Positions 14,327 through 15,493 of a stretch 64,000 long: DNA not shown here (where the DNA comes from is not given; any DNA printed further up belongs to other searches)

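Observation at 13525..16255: Three tandem folD paralogues with progressively degenerate catalytic motifs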

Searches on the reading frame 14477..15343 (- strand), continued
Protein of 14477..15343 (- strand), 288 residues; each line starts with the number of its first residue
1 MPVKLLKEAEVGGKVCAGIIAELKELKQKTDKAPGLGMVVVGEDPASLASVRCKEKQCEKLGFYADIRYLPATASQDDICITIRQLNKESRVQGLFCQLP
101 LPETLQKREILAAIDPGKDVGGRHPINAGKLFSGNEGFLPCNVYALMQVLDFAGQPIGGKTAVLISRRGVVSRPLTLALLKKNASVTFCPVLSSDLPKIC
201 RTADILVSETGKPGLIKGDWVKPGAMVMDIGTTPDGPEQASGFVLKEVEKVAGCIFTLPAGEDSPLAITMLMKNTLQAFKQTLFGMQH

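Call 9: find_homologous_proteins(query=window:14477-15343:-, max_evalue=1e-20)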
Query window:14477-15343:- (288 aa): 6826 proteins with E <= 1e-20 among 8000 candidates; the best 120 are listed.
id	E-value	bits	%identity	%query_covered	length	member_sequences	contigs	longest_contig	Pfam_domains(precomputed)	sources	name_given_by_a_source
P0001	1.1e-187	640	100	100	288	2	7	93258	PF02882.26,PF00763.29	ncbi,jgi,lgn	ncbi:MAG: bifunctional 5,10-methylenetetrahydrofolate dehydrogenase/5,10-methenyltetrahydrofolate cy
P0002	6.4e-155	533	82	100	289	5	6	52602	PF02882.26,PF00763.29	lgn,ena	-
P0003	1.5e-139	482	75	98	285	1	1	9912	PF02882.26,PF00763.29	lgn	-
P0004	8.0e-119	414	64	99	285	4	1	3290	PF02882.26,PF00763.29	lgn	-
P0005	1.7e-98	348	57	98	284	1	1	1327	PF02882.26,PF00763.29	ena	-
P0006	3.0e-89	317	53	98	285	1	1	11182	PF02882.26,PF00763.29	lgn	-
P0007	4.0e-88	314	51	99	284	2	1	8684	PF02882.26,PF00763.29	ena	-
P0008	5.8e-88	313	53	98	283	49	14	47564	PF02882.26,PF00763.29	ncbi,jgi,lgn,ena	-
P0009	1.2e-83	299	52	98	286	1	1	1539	PF02882.26,PF00763.29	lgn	-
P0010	6.1e-81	290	49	98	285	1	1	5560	PF02882.26,PF00763.29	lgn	-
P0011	3.3e-80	288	48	99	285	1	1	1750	PF02882.26,PF00763.29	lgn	-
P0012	3.9e-67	245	44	96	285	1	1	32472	PF02882.26,PF00763.29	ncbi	-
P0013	4.5e-65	238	63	60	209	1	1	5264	PF00763.29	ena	-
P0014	6.9e-65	237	43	93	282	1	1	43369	PF02882.26,PF00763.29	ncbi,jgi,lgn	-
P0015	1.4e-62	230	44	96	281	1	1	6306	PF02882.26,PF00763.29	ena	-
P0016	3.3e-62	229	41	97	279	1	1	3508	PF02882.26,PF00763.29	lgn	-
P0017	4.3e-62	228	44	96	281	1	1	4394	PF02882.26,PF00763.29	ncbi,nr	ncbi:MAG: bifunctional methylenetetrahydrofolate dehydrogenase/methenyltetrahydrofolate cyclohydrola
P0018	4.6e-61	225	39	98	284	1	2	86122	PF02882.26,PF00763.29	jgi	-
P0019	6.6e-61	224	45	90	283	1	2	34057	PF02882.26,PF00763.29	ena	-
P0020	2.2e-60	223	44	94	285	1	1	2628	PF02882.26,PF00763.29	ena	-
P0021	2.6e-60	222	40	98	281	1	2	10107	PF02882.26,PF00763.29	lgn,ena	-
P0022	8.1e-60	221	42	96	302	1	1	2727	PF02882.26,PF00763.29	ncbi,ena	-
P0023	1.3e-59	220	40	94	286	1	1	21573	PF02882.26,PF00763.29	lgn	-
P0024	2.9e-59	219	40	98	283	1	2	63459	PF02882.26,PF00763.29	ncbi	-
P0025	3.3e-59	219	40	94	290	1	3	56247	PF02882.26,PF00763.29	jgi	-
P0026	6.9e-59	218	41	97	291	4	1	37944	PF02882.26,PF00763.29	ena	-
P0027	9.5e-59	217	43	91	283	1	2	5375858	PF02882.26,PF00763.29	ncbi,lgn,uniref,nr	ncbi:5,10-methylene-tetrahydrofolate cyclohydrolase [Paenibacillus sp. 32O-W]|uniref:bifunctional me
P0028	1.1e-58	217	43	95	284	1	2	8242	PF02882.26,PF00763.29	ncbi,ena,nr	ncbi:MAG: bifunctional methylenetetrahydrofolate dehydrogenase/methenyltetrahydrofolate cyclohydrola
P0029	1.5e-58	217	40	97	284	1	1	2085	PF02882.26,PF00763.29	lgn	-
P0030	1.7e-58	216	39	94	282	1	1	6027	PF02882.26,PF00763.29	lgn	-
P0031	1.9e-58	216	42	92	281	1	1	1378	PF02882.26,PF00763.29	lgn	-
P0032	2.1e-58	216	38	97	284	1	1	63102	PF02882.26,PF00763.29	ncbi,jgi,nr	ncbi:MAG: bifunctional methylenetetrahydrofolate dehydrogenase/methenyltetrahydrofolate cyclohydrola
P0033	2.2e-58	216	41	94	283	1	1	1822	PF02882.26,PF00763.29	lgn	-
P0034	2.7e-58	216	42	92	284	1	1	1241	PF02882.26,PF00763.29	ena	-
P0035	2.8e-58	216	42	94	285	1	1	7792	PF02882.26,PF00763.29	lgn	-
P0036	3.0e-58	216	37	98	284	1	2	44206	PF02882.26,PF00763.29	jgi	-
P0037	3.3e-58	215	41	98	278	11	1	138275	PF02882.26,PF00763.29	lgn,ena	-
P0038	3.8e-58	215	42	97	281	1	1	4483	PF02882.26,PF00763.29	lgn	-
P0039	4.2e-58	215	43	86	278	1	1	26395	PF02882.26,PF00763.29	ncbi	ncbi:MAG: bifunctional methylenetetrahydrofolate dehydrogenase/methenyltetrahydrofolate cyclohydrola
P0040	4.4e-58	215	41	97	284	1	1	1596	PF02882.26,PF00763.29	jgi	-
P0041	4.5e-58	215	38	96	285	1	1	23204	PF02882.26,PF00763.29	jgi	-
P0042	4.5e-58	215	41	94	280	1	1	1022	PF02882.26,PF00763.29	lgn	-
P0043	5.1e-58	215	42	91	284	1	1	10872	PF02882.26,PF00763.29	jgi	-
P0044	5.5e-58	215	41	94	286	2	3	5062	PF02882.26,PF00763.29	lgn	-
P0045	5.6e-58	215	43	86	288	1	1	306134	PF02882.26,PF00763.29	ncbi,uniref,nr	ncbi:bifunctional methylenetetrahydrofolate dehydrogenase/methenyltetrahydrofolate cyclohydrolase Fo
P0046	6.0e-58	215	39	98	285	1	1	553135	PF02882.26,PF00763.29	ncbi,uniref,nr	ncbi:bifunctional methylenetetrahydrofolate dehydrogenase/methenyltetrahydrofolate cyclohydrolase Fo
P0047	6.1e-58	215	41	94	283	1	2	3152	PF02882.26,PF00763.29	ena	-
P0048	6.4e-58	214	41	94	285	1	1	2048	PF02882.26,PF00763.29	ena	-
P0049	6.9e-58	214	40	97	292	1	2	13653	PF02882.26,PF00763.29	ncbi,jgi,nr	ncbi:MAG: bifunctional methylenetetrahydrofolate dehydrogenase/methenyltetrahydrofolate cyclohydrola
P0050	7.6e-58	214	41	98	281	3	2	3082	PF02882.26,PF00763.29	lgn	-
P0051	7.7e-58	214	40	94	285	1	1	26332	PF02882.26,PF00763.29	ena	-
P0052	8.3e-58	214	39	98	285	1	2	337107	PF02882.26,PF00763.29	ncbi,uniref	ncbi:bifunctional methylenetetrahydrofolate dehydrogenase/methenyltetrahydrofolate cyclohydrolase Fo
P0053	8.5e-58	214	42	92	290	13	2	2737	PF02882.26,PF00763.29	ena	-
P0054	9.2e-58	214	44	82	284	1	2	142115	PF02882.26,PF00763.29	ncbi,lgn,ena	-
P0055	9.3e-58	214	40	94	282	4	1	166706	PF02882.26,PF00763.29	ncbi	-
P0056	9.6e-58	214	42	91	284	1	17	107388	PF02882.26,PF00763.29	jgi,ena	-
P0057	9.7e-58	214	42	91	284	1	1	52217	PF02882.26,PF00763.29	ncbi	-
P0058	1.3e-57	213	43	91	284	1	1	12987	PF02882.26,PF00763.29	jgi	-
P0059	1.3e-57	213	39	98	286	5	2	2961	PF02882.26,PF00763.29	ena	-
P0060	1.5e-57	213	41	90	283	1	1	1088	PF02882.26,PF00763.29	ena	-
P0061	1.7e-57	213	40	98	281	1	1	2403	PF02882.26,PF00763.29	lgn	-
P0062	1.7e-57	213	39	98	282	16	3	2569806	PF02882.26,PF00763.29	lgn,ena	-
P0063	1.9e-57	213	41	94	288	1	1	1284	PF02882.26,PF00763.29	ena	-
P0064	2.0e-57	213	39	98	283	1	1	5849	PF02882.26,PF00763.29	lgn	-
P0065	2.0e-57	213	40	97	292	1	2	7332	PF02882.26,PF00763.29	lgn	-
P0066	2.3e-57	213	39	93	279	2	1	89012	PF02882.26,PF00763.29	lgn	-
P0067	2.3e-57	213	40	94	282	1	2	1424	PF02882.26,PF00763.29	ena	-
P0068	2.4e-57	213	42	89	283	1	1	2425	PF02882.26,PF00763.29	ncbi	-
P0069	2.5e-57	213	41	99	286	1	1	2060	PF02882.26,PF00763.29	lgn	-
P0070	2.6e-57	212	41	94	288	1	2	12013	PF02882.26,PF00763.29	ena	-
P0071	2.6e-57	212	39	97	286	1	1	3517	PF02882.26,PF00763.29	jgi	jgi:methylenetetrahydrofolate dehydrogenase (NADP+)/methenyltetrahydrofolate cyclohydrolase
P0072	2.7e-57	212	39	94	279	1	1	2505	PF02882.26,PF00763.29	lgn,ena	-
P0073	2.7e-57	212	41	98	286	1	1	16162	PF02882.26,PF00763.29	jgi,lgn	jgi:methylenetetrahydrofolate dehydrogenase (NADP+)/methenyltetrahydrofolate cyclohydrolase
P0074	2.8e-57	212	39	97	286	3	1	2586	PF02882.26,PF00763.29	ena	-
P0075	3.0e-57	212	41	94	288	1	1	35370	PF02882.26,PF00763.29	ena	-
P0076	3.1e-57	212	39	98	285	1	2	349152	PF02882.26,PF00763.29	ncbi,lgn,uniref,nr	ncbi:bifunctional methylenetetrahydrofolate dehydrogenase/methenyltetrahydrofolate cyclohydrolase Fo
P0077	3.4e-57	212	40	90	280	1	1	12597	PF02882.26,PF00763.29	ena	-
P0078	3.4e-57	212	40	96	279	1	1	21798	PF02882.26,PF00763.29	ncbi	-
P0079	3.6e-57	212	43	86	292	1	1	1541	PF02882.26,PF00763.29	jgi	jgi:methylenetetrahydrofolate dehydrogenase (NADP+)/methenyltetrahydrofolate cyclohydrolase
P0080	3.8e-57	212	40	97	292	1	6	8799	PF02882.26,PF00763.29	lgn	-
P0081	3.9e-57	212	42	92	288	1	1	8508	PF02882.26,PF00763.29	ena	-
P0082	4.2e-57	212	39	94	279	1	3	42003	PF02882.26,PF00763.29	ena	-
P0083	4.2e-57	212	40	94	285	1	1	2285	PF02882.26,PF00763.29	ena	-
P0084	4.3e-57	212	40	94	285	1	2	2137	PF02882.26,PF00763.29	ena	-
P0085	4.4e-57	212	41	90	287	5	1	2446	PF02882.26,PF00763.29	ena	-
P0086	4.6e-57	212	39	95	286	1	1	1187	PF02882.26,PF00763.29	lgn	-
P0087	5.1e-57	211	41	97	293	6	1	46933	PF02882.26,PF00763.29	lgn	-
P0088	5.6e-57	211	41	94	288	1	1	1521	PF02882.26,PF00763.29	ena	-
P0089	5.6e-57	211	40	98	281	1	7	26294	PF02882.26,PF00763.29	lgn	-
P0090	6.3e-57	211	39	98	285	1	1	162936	PF02882.26,PF00763.29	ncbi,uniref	ncbi:bifunctional methylenetetrahydrofolate dehydrogenase/methenyltetrahydrofolate cyclohydrolase Fo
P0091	6.4e-57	211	41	91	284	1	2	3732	PF02882.26,PF00763.29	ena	-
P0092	6.4e-57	211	42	93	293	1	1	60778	PF02882.26,PF00763.29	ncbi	-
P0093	6.7e-57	211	40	98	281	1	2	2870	PF02882.26,PF00763.29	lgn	-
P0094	7.0e-57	211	41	91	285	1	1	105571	PF02882.26,PF00763.29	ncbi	-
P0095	7.1e-57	211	41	97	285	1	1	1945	PF02882.26,PF00763.29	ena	-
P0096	7.3e-57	211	40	90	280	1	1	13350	PF02882.26,PF00763.29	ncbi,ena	-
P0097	7.7e-57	211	40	94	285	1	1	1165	PF02882.26,PF00763.29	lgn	-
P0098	7.8e-57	211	40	94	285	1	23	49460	PF02882.26,PF00763.29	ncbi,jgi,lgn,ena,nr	ncbi:MAG: bifunctional methylenetetrahydrofolate dehydrogenase/methenyltetrahydrofolate cyclohydrola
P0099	7.9e-57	211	42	91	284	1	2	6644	PF02882.26,PF00763.29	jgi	-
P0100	8.6e-57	211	44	89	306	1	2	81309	PF02882.26,PF00763.29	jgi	-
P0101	9.2e-57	211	37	98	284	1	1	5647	PF02882.26,PF00763.29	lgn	-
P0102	9.2e-57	211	40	94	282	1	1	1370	PF02882.26,PF00763.29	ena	-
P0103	9.2e-57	211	41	91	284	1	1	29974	PF02882.26,PF00763.29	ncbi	-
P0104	9.7e-57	211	41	94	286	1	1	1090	PF02882.26,PF00763.29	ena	-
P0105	9.8e-57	211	40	88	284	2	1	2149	PF02882.26,PF00763.29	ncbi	-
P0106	1.0e-56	211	41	97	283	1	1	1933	PF02882.26,PF00763.29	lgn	-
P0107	1.2e-56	210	39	91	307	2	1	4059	PF02882.26,PF00763.29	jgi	jgi:methylenetetrahydrofolate dehydrogenase (NADP+) / methenyltetrahydrofolate cyclohydrolase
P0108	1.3e-56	210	40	90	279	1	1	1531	PF02882.26,PF00763.29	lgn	-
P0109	1.3e-56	210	40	90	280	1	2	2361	PF02882.26,PF00763.29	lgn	-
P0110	1.3e-56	210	39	94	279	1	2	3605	PF02882.26,PF00763.29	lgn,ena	-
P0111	1.4e-56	210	41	94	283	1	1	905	PF02882.26,PF00763.29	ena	-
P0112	1.4e-56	210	41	94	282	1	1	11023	PF02882.26,PF00763.29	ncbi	-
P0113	1.4e-56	210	40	93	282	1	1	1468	PF02882.26,PF00763.29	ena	-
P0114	1.4e-56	210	41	91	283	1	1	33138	PF02882.26,PF00763.29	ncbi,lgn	-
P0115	1.5e-56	210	41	91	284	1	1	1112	PF02882.26,PF00763.29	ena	-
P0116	1.6e-56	210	41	91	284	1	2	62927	PF02882.26,PF00763.29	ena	-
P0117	1.6e-56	210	40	98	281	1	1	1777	PF02882.26,PF00763.29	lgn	-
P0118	1.6e-56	210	40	94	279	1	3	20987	PF02882.26,PF00763.29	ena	-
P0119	1.7e-56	210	42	92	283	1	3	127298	PF02882.26,PF00763.29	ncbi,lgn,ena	-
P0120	1.8e-56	210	40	94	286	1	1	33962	PF02882.26,PF00763.29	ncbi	-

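Call 11: find_encoding_contigs(protein=P0008, flank=8000, max_places=4)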
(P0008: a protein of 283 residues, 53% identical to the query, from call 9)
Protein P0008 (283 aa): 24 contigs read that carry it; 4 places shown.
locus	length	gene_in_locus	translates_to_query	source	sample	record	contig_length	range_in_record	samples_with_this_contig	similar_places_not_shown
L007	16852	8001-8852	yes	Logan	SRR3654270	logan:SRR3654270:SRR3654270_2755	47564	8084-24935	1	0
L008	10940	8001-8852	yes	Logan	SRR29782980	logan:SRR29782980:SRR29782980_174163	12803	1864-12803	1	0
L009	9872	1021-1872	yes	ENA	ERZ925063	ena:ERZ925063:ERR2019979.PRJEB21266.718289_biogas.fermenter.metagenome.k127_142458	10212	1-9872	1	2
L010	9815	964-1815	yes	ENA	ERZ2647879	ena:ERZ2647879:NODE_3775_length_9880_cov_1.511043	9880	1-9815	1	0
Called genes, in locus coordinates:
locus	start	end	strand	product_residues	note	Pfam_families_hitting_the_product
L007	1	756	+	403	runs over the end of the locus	PF09546:Spore_III_AE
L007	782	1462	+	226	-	PF09581:Spore_III_AF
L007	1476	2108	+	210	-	-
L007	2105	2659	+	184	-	PF12685:SpoIIIAH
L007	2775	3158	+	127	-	PF03780:Asp23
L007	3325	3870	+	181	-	PF03780:Asp23 (faint)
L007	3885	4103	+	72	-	PF10031:DUF2273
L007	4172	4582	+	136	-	PF01029:NusB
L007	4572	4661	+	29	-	-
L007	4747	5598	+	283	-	PF00175:NAD_binding_1 (weak), PF10418:DHODB_Fe-S_bind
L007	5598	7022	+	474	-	PF14691:Fer4_20, PF01262:AlaDh_PNT_C (faint), PF01134:GIDA (faint), PF01494:FAD_binding_3 (faint), PF07992:Pyr_redox_2, PF12831:FAD_oxidored (weak), PF13450:NAD_binding_8 (weak), PF00070:Pyr_redox (weak), +1 more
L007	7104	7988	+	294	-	PF00763:THF_DHG_CYH, PF02882:THF_DHG_CYH_C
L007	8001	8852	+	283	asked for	PF00763:THF_DHG_CYH, PF02882:THF_DHG_CYH_C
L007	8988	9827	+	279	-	PF00763:THF_DHG_CYH, PF02882:THF_DHG_CYH_C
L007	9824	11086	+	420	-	PF13742:tRNA_anti_2, PF01336:tRNA_anti-codon, PF02601:Exonuc_VII_L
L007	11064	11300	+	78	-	PF02609:Exonuc_VII_S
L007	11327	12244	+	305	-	PF00348:polyprenyl_synt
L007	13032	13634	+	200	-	-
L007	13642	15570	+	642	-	PF13292:DXP_synthase_N, PF00456:Transketolase_N (faint), PF02779:Transket_pyr, PF02780:Transketolase_C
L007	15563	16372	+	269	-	PF01479:S4, PF01728:FtsJ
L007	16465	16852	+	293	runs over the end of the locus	PF01513:NAD_kinase, PF20143:NAD_kinase_C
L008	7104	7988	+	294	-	PF00763:THF_DHG_CYH, PF02882:THF_DHG_CYH_C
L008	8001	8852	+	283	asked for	PF00763:THF_DHG_CYH, PF02882:THF_DHG_CYH_C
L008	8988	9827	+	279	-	PF00763:THF_DHG_CYH, PF02882:THF_DHG_CYH_C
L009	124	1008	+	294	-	PF00763:THF_DHG_CYH, PF02882:THF_DHG_CYH_C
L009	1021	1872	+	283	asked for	PF00763:THF_DHG_CYH, PF02882:THF_DHG_CYH_C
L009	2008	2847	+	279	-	PF00763:THF_DHG_CYH, PF02882:THF_DHG_CYH_C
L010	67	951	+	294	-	PF00763:THF_DHG_CYH, PF02882:THF_DHG_CYH_C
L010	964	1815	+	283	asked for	PF00763:THF_DHG_CYH, PF02882:THF_DHG_CYH_C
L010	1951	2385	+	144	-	PF00763:THF_DHG_CYH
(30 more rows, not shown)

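Call 12: find_encoding_contigs(protein=P0002, flank=8000, max_places=3)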
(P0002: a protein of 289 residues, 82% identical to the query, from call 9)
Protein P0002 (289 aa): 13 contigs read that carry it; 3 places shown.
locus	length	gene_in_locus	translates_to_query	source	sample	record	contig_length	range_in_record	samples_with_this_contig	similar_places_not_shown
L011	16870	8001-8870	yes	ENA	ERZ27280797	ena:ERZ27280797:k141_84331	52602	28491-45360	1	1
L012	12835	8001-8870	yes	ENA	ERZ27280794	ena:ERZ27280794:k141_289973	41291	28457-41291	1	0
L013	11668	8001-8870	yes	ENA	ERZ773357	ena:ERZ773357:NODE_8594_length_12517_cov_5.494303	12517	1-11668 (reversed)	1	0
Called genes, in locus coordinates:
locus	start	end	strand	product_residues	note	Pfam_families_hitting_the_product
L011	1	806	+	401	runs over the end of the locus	PF09546:Spore_III_AE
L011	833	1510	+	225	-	PF09581:Spore_III_AF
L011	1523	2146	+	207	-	-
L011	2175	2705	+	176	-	PF12685:SpoIIIAH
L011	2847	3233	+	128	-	PF03780:Asp23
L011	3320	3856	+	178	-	PF03780:Asp23 (faint)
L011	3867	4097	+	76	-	PF10031:DUF2273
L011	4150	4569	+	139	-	PF01029:NusB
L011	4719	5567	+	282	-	PF00175:NAD_binding_1 (weak), PF10418:DHODB_Fe-S_bind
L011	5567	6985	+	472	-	PF14691:Fer4_20, PF13241:NAD_binding_7 (faint), PF01134:GIDA (weak), PF01494:FAD_binding_3 (faint), PF07992:Pyr_redox_2, PF12831:FAD_oxidored (weak), PF13450:NAD_binding_8 (weak), PF00070:Pyr_redox (weak), +1 more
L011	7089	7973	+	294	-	PF00763:THF_DHG_CYH, PF02882:THF_DHG_CYH_C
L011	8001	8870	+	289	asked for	PF00763:THF_DHG_CYH, PF02882:THF_DHG_CYH_C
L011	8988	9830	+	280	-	PF00763:THF_DHG_CYH, PF02882:THF_DHG_CYH_C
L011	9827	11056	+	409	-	PF13742:tRNA_anti_2, PF01336:tRNA_anti-codon, PF02601:Exonuc_VII_L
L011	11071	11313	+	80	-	PF02609:Exonuc_VII_S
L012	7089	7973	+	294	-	PF00763:THF_DHG_CYH, PF02882:THF_DHG_CYH_C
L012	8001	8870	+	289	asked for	PF00763:THF_DHG_CYH, PF02882:THF_DHG_CYH_C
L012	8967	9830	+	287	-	PF00763:THF_DHG_CYH, PF02882:THF_DHG_CYH_C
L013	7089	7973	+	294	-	PF00763:THF_DHG_CYH, PF02882:THF_DHG_CYH_C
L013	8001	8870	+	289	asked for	PF00763:THF_DHG_CYH, PF02882:THF_DHG_CYH_C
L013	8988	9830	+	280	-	PF00763:THF_DHG_CYH, PF02882:THF_DHG_CYH_C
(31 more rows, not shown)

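Call 14: find_related_loci(query=window:14477-15343:-, collection=genome_contigs, flank=6000)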
Query window:14477-15343:- (288 aa) in genome_contigs; peptide patterns used: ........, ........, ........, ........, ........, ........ (x = any residue, [..] = any of these).
133 stretches matched a pattern; 17 encode a relative of the query (tblastn E <= 1e-3); 17 distinct loci.
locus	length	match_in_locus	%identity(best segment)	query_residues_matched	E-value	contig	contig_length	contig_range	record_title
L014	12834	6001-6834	55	1-279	1e-97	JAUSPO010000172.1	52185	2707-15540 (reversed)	MAG: Bacillota bacterium isolate E21_metabat.bin.75 E21_k141_328143, whole genome shotgun sequence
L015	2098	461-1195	41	34-278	2e-54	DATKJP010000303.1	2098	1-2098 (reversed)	MAG TPA_asm: Casimicrobiaceae bacterium isolate SMAG_U14633 k141_2977946, whole genome shotgun sequence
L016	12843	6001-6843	38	12-278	9e-53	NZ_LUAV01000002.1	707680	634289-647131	Ensifer aridi strain LMR001 LMR001-V1_scaffold002, whole genome shotgun sequence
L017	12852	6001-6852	37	12-281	4e-52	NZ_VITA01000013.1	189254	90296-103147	Sinorhizobium medicae strain USDA1037 Ga0310605_113, whole genome shotgun sequence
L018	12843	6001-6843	38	12-278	8e-52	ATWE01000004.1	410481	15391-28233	Ensifer sp. USDA 6670 K291DRAFT_scaffold00004.4_C, whole genome shotgun sequence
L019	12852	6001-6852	36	12-281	1e-51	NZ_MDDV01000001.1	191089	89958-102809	Ensifer sp. LCM 4579 contig_0, whole genome shotgun sequence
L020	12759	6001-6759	39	34-278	1e-46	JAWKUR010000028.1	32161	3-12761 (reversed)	MAG: Hyphomonas sp. isolate AC1.123 AC1.123.fa-28, whole genome shotgun sequence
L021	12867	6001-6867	38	4-281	7e-47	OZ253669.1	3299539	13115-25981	MAG: Parvularculaceae bacterium isolate 588482dc-27c1-4f19-a8c9-60472736b521 genome assembly, chromosome: 1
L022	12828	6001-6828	36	11-281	1e-46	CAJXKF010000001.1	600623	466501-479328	MAG TPA_asm: uncultured Methylophaga sp. isolate SRR6201692_bin.25_MetaBAT_v2.12.1_MAG genome assembly, contig: NODE_15_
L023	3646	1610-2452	33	1-281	1e-46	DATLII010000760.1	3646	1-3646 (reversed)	MAG TPA_asm: Dongiaceae bacterium isolate SMAG_U13663 k141_2671172, whole genome shotgun sequence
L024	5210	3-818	36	18-281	6e-46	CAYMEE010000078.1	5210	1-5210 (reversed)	MAG TPA_asm: uncultured Methylophaga sp. isolate SRP321284_co1_175 genome assembly, contig: NODE_23425_length_5210_cov_1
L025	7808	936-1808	33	3-287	9e-46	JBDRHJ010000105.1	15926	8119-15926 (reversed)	MAG: Candidatus Omnitrophota bacterium isolate MEGAHIT-group-1.510 k141_12851880, whole genome shotgun sequence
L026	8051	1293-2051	39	34-278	1e-45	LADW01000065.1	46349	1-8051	MAG: Hyphomonadaceae bacterium BRH_c29 BRHa_1004730, whole genome shotgun sequence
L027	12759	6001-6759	38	34-278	7e-45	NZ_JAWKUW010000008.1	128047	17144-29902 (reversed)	MAG: Hyphomonas sp. isolate BC3.34 BC3.34.fa-8, whole genome shotgun sequence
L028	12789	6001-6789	34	22-280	5e-44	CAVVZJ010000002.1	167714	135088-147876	MAG: uncultured Planctomycetales bacterium isolate MFD01721.bin.2.217 genome assembly, contig: contig_15105, whole genom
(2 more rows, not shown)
